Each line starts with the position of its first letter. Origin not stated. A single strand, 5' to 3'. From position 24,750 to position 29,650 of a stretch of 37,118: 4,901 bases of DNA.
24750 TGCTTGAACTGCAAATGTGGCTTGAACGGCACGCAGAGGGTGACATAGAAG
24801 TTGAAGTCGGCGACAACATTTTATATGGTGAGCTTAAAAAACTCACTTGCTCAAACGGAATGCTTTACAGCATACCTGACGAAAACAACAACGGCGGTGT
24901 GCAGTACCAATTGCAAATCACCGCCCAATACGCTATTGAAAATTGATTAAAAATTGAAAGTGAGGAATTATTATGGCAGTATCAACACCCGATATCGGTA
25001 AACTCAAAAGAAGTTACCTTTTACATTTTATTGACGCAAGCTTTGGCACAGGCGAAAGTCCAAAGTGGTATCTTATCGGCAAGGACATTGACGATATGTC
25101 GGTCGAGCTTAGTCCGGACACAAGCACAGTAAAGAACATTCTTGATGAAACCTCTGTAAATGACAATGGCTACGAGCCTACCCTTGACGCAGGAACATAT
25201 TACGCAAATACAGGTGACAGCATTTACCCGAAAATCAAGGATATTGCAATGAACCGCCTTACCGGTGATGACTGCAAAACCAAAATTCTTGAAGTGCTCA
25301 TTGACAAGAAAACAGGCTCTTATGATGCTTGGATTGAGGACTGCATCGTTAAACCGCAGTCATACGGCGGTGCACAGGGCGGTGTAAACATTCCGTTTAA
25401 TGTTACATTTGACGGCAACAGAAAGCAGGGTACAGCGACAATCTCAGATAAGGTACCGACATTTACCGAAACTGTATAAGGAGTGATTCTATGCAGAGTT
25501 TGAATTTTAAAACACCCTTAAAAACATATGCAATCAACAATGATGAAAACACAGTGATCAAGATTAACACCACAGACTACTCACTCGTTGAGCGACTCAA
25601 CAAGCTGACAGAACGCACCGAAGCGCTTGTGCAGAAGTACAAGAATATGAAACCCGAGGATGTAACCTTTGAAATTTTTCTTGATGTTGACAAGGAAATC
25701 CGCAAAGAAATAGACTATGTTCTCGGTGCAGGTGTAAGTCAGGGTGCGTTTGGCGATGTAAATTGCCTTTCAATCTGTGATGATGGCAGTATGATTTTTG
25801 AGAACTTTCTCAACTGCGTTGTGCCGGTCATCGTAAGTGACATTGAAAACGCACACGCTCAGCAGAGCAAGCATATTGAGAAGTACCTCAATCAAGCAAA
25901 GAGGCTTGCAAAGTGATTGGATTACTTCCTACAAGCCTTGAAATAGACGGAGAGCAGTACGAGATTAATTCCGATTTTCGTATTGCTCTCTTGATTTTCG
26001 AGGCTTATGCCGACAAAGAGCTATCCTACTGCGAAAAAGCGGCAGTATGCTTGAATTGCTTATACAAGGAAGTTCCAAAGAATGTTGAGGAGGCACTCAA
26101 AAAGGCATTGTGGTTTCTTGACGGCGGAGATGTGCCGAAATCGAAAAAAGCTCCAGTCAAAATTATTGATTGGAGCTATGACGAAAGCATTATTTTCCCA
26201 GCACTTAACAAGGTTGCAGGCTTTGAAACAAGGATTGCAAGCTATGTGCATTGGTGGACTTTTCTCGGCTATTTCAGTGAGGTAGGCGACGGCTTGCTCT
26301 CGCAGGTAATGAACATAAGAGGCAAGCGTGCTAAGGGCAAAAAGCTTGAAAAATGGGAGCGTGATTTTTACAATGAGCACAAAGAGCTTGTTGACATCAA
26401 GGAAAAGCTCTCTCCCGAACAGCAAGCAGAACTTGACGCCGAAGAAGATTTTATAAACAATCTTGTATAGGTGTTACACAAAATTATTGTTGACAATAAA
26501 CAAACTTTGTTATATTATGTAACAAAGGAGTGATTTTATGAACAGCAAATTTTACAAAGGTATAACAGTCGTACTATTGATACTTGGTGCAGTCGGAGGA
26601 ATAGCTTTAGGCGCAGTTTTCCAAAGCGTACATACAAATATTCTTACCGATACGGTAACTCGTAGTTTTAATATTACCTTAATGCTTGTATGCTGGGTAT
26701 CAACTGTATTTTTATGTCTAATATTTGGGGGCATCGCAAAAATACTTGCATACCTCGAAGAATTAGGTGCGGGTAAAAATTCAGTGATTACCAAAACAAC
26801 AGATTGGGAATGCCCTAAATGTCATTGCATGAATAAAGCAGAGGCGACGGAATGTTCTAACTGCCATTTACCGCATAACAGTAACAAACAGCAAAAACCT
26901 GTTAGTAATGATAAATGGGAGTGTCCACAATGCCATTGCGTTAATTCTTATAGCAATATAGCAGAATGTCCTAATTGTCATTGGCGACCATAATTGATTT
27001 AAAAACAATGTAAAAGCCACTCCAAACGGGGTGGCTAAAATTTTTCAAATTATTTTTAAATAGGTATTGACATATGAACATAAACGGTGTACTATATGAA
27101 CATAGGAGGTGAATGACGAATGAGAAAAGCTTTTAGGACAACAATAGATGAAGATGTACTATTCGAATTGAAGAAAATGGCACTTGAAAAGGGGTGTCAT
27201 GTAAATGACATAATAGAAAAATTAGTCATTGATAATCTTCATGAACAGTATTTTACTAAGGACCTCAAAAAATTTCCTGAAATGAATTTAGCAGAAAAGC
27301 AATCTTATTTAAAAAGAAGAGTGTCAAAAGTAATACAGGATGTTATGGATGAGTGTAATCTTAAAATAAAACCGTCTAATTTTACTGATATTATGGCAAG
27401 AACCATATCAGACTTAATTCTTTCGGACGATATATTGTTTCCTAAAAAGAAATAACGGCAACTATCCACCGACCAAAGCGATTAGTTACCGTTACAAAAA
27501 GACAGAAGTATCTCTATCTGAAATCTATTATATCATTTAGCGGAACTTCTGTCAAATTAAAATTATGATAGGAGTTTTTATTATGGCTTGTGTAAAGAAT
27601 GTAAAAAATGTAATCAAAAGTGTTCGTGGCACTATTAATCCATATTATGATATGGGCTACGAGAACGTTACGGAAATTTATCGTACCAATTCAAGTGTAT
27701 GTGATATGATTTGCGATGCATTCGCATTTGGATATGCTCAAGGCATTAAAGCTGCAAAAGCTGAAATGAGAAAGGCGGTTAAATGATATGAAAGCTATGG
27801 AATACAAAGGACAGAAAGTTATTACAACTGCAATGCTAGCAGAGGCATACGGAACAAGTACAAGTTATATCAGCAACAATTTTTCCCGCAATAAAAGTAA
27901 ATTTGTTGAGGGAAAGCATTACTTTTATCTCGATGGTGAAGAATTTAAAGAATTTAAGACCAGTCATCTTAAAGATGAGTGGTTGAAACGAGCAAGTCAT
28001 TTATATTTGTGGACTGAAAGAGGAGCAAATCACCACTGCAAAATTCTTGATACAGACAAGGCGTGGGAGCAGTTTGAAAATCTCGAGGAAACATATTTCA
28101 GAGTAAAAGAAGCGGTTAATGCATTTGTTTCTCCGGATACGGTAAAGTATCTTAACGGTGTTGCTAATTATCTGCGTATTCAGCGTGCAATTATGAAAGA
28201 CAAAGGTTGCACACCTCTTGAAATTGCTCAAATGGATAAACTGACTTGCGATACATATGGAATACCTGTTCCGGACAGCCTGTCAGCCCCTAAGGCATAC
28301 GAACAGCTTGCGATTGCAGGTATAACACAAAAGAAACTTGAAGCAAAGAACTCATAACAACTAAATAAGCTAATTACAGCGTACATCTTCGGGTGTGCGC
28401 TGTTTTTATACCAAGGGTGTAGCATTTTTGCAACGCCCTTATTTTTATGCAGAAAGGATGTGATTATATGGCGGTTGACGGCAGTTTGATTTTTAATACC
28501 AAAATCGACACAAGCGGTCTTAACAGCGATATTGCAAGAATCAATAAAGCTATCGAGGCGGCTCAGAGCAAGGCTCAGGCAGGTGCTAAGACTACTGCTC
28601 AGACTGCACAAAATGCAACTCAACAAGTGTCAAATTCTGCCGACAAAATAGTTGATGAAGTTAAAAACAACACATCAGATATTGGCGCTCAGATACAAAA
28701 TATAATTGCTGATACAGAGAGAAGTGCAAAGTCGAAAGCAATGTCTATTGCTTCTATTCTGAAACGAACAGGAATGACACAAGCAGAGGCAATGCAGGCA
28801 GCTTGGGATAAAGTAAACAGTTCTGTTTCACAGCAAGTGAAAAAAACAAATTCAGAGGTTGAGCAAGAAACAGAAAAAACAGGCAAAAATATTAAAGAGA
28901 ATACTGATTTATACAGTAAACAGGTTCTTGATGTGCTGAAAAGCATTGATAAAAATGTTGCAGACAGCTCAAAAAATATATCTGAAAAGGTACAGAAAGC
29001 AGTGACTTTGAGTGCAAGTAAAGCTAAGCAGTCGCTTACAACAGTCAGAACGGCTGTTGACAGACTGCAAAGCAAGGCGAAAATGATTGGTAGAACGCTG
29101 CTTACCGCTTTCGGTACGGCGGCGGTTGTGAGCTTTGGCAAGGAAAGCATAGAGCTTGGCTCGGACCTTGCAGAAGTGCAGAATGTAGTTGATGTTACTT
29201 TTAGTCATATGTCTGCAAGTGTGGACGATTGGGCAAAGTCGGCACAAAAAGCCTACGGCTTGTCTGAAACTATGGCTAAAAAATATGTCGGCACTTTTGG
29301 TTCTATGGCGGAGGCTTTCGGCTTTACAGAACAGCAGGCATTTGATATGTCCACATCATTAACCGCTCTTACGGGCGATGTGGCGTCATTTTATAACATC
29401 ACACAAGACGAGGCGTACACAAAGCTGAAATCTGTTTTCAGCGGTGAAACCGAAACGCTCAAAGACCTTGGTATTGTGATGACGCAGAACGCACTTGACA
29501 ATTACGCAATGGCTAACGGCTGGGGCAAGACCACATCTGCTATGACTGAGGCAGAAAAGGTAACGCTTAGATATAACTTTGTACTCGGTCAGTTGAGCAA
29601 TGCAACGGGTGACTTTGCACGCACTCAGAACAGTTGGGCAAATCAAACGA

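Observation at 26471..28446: Self-contained 2-kb island between the tail chaperone genes and the tape measure gene, with a P22 sieA/immI-like architecture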

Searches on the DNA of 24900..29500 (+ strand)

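Call 8: search_dna_similar(query=window:24900-29500:+, collection=phages, mode=distant, max_rows=25)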
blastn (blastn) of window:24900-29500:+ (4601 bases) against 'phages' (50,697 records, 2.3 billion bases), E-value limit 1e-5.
Records with a match: 28; places in all: 28; records where one place covers at least 80% of the query: 0.
Best place of each record, by identity: 80-90% 4; 60-80% 24.
By first word of the organism name: Bacillus 12; Clostridium 6; Bacteriophage 4; Anaerostipes 3; Solobacterium 1; Clostridioides 1; Streptococcus 1.
By host as written in the record: Bacillus anthracis 8; - 6; Anaerostipes caccae DA844 3; [Clostridium] innocuum 2; Clostridium tetani ATCC 19406 2; Bacillus anthracis Sterne 2; Bacillus anthracis sterne 2; Solobacterium moorei 1; and 2 more.
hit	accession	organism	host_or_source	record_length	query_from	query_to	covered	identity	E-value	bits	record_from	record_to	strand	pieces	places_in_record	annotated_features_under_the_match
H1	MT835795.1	Bacteriophage sp.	human fecal samples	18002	101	567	10%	71.2%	6e-56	227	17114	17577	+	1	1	record has no annotation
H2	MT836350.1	Bacteriophage sp.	human fecal samples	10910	4235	4599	8%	70.3%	9e-35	157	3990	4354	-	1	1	record has no annotation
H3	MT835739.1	Bacteriophage sp.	human fecal samples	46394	4235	4600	8%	69.5%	4e-33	150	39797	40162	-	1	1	record has no annotation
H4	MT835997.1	Bacteriophage sp.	human fecal samples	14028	4235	4600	8%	69.1%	6e-31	144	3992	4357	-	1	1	record has no annotation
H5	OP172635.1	Anaerostipes phage AC844P1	Anaerostipes caccae DA844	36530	4235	4599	8%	67.1%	2e-23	118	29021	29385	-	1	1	hypothetical protein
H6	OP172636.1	Anaerostipes phage AC844P2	Anaerostipes caccae DA844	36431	4235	4599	8%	67.1%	2e-23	118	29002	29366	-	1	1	hypothetical protein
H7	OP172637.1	Anaerostipes phage AC844P3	Anaerostipes caccae DA844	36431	4235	4599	8%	67.1%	2e-23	118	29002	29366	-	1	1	hypothetical protein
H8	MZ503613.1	Solobacterium phage SMO_1P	Solobacterium moorei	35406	4259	4587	7%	66.2%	3e-9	72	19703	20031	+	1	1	putative minor tail protein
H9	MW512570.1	Clostridioides phage CD1801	Clostridioides difficile CD1801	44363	2937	3212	6%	69.3%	2e-18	103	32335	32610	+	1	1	putative anti-repressor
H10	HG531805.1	Clostridium phage CDMH1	-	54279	2937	3208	6%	70.2%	1e-25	126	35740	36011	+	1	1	CDHM1_gp45: putative anti-repressor protein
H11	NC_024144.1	Clostridium phage CDMH1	-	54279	2937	3208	6%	70.2%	1e-25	126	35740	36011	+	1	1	CDHM1_gp45: anti-repressor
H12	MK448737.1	Streptococcus phage Javan351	Streptococcus oralis AZ_3a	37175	4358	4599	5%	72.3%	3e-28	135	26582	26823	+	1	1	tail length tape-measure protein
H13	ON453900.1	Clostridium phage Maintenon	[Clostridium] innocuum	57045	2979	3211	5%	71.2%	9e-22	113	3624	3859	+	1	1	antirepressor protein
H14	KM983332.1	Clostridium phage phiCT19406C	Clostridium tetani ATCC 19406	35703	2992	3212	5%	74.0%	3e-28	134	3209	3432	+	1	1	anti-repressor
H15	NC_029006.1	Clostridium phage phiCT19406C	Clostridium tetani ATCC 19406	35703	2992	3212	5%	74.0%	3e-28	134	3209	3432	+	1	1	anti-repressor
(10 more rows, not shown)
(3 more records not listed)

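Call 21: search_rna_families(source=window, start=26300, end=28600, threshold=evalue, max_evalue=1)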
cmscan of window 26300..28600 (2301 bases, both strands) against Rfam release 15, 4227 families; matches with E-value up to 1: 1.
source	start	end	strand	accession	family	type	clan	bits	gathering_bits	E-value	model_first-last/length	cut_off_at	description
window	27015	27061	+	RF01581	RUF6-5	Gene; sRNA;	-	26.3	70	0.024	1-156/156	no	Plasmodium RNA of unknown function RUF6-5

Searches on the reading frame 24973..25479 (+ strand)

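Call 5: search_protein_families(library=pfam, proteins=[window:24973-25479:+], max_evalue=0.1)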
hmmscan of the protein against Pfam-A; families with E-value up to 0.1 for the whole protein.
window:24973-25479:+ (168 aa): 0 families

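Call 6: search_protein_families(library=phrogs, proteins=[window:24973-25479:+], max_evalue=0.1)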
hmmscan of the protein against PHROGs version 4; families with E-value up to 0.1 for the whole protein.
window:24973-25479:+ (168 aa): 2 families
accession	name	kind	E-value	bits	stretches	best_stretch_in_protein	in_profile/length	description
phrog_3099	-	unknown function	2.6e-48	165.3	1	9-167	6-166/171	-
phrog_22861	-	unknown function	0.022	14.5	1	44-94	260-310/473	-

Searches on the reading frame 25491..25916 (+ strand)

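Call 5: search_protein_families(library=pfam, proteins=[window:25491-25916:+], max_evalue=0.1)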
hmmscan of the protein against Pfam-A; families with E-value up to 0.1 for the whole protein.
window:25491-25916:+ (141 aa): 2 families
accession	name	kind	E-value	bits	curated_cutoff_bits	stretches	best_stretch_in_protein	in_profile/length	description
PF19266.4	CIS_tube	-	0.012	15.8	27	1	18-70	20-75/158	Contractile injection system tube protein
PF24531.2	ANC1_spectrin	-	0.016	16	27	0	31-58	8-35/95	Nuclear anchorage protein 1, spectrin repeat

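Call 6: search_protein_families(library=phrogs, proteins=[window:25491-25916:+], max_evalue=0.1)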
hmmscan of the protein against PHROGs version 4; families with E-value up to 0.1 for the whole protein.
window:25491-25916:+ (141 aa): 2 families
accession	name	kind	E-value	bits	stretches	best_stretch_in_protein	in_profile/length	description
phrog_11299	-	unknown function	1.2e-28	101.2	1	1-135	1-139/152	-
phrog_5166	-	unknown function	0.029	15.5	1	5-50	23-68/131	-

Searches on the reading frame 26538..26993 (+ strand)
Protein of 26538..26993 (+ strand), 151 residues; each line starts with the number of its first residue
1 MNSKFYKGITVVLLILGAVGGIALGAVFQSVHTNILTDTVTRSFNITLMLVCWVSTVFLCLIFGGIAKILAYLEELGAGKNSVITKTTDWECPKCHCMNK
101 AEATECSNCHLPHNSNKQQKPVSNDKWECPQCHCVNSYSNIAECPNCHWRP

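Call 5: search_protein_families(library=pfam, proteins=[window:26538-26993:+], max_evalue=0.1)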
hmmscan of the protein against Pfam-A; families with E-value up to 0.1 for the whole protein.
window:26538-26993:+ (151 aa): 4 families
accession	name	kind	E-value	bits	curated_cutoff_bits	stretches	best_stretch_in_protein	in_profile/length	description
PF00641.23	Zn_ribbon_RanBP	-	0.00034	20.2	27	1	89-109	4-24/30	Zn-finger in Ran binding protein and others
PF09699.15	Paired_CXXCH_1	-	0.006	16.7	20.6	1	103-133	6-36/41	Doubled CXXCH motif (Paired_CXXCH_1)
PF06570.16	DUF1129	-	0.058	13.4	29.1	1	6-72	111-174/207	Protein of unknown function (DUF1129)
PF13240.11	Zn_Ribbon_1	-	0.088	13.1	25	1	92-109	2-19/23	zinc-ribbon domain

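Call 6: search_protein_families(library=phrogs, proteins=[window:26538-26993:+], max_evalue=0.1)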
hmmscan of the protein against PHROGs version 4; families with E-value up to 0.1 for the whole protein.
window:26538-26993:+ (151 aa): 1 family
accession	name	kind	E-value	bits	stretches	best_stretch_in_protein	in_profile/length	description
phrog_21458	-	unknown function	0.059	14.2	0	49-69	8-28/51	-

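Call 29: search_protein_families(library=padloc, proteins=[window:26538-26993:+], max_evalue=0.01)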
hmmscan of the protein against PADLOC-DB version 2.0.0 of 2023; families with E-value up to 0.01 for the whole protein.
window:26538-26993:+ (151 aa): 0 families

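Call 45: find_homologous_proteins(query=window:26538-26993:+, max_evalue=0.001)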
Query window:26538-26993:+ (151 aa): 10 proteins with E <= 0.001 among 83 candidates.
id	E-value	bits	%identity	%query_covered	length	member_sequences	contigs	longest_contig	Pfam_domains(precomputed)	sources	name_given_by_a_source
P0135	2.1e-96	339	94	100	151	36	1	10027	-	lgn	-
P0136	2.0e-89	316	89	100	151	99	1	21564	-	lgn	-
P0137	2.8e-74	267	87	100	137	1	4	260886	-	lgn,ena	-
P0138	1.6e-67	245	80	100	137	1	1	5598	-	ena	-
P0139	1.9e-65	238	70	100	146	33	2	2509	-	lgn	-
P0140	5.4e-23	100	46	100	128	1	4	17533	-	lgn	-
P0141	1.7e-22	98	47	100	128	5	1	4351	-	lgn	-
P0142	8.8e-21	93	45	100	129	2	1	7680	-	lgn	-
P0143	2.3e-19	88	39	99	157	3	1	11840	-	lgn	-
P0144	1.3e-12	66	36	100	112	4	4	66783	-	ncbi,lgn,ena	-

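Call 68: search_protein_families(library=ncbifam, proteins=[window:26538-26993:+], max_evalue=0.01)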
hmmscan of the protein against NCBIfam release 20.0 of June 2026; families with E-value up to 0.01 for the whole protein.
window:26538-26993:+ (151 aa): 0 families

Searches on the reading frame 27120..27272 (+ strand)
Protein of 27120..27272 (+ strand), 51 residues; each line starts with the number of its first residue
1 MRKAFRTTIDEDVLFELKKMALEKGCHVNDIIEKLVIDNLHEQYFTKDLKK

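Call 67: search_protein_families(library=pfam, proteins=[window:27120-27272:+], max_evalue=5)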
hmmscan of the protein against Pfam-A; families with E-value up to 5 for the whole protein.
seq(51 aa): 0 families
